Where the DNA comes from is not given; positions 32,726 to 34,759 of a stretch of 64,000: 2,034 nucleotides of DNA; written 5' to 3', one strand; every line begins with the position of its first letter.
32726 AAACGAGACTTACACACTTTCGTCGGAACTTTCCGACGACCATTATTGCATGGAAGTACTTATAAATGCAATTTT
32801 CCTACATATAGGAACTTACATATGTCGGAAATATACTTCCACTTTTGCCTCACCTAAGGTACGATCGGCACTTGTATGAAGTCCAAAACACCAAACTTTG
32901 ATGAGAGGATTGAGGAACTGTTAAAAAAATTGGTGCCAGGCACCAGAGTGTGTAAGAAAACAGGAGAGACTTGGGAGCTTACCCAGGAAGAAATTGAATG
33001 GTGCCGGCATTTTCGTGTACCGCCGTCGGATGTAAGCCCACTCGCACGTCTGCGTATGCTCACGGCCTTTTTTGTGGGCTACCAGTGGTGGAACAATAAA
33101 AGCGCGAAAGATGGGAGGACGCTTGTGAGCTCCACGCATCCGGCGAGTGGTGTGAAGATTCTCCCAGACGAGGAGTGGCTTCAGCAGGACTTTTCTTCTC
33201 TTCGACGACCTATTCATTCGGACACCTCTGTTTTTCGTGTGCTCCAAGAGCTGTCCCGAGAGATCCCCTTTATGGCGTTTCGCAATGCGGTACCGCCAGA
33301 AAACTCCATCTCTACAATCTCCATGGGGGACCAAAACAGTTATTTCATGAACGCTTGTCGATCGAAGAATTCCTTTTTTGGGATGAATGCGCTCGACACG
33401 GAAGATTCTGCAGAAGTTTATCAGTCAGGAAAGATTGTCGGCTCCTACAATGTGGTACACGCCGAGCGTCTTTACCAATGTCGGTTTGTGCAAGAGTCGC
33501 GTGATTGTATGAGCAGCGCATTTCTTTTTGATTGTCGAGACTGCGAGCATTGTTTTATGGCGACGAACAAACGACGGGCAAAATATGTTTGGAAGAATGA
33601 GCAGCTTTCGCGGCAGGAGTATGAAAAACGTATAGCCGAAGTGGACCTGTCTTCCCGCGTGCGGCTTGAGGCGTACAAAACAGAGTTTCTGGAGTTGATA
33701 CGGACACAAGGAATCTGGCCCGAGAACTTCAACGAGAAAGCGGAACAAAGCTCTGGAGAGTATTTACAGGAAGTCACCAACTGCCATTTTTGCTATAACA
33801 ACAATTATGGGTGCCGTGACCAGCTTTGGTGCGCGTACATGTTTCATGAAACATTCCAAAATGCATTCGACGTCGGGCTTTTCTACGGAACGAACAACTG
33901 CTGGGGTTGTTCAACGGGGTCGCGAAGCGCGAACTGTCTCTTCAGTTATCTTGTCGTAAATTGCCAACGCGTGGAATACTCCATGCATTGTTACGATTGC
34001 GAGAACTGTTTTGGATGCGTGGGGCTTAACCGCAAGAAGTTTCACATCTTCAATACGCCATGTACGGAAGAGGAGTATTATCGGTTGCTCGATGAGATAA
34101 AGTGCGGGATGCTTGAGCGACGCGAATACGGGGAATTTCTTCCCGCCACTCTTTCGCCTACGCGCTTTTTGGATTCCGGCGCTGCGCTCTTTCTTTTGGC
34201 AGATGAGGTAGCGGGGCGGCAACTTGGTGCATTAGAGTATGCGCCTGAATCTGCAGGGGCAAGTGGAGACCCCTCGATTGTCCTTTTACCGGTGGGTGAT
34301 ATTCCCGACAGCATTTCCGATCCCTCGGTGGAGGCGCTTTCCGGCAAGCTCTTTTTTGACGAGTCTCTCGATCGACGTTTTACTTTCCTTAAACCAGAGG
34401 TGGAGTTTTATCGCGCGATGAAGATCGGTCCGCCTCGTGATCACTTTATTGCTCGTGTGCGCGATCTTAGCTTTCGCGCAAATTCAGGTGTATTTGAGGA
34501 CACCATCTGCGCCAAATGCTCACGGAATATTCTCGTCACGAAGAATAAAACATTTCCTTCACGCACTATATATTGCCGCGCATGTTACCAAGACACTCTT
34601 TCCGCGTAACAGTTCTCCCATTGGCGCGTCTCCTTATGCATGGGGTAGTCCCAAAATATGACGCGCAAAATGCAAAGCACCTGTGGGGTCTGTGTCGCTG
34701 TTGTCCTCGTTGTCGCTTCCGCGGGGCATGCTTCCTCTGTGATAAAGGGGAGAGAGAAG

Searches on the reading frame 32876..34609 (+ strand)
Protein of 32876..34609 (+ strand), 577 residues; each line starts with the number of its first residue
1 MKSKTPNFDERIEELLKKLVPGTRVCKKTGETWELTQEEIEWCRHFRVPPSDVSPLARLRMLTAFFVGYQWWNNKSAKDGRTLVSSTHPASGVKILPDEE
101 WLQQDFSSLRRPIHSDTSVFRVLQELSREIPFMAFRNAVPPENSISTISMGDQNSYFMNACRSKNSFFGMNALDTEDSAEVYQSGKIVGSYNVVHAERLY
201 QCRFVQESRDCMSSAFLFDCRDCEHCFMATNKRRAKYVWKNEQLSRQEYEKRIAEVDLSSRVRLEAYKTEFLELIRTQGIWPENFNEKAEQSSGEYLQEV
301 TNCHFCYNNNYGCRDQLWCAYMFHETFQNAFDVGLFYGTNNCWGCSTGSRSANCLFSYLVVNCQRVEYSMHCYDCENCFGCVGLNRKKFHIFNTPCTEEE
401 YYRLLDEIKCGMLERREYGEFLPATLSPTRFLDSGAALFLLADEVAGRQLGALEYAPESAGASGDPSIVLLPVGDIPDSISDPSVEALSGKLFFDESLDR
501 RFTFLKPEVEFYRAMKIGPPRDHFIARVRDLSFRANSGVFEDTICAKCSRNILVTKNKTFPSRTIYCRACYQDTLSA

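Call 7: search_protein_families(library=pfam, proteins=[window:32876-34609:+], max_evalue=0.001)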
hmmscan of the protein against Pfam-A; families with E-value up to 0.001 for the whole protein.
window:32876-34609:+ (577 aa): 0 families

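Call 29: search_protein_families(library=ncbifam, proteins=[window:32876-34609:+], max_evalue=0.1)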
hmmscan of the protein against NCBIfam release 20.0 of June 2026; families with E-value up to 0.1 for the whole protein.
window:32876-34609:+ (577 aa): 1 family
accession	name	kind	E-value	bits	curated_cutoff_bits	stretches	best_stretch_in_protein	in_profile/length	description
NF000507.1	AAC_6p_Ie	exception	0.057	13.4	450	1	292-360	57-125/201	aminoglycoside N-acetyltransferase AAC(6')-Ie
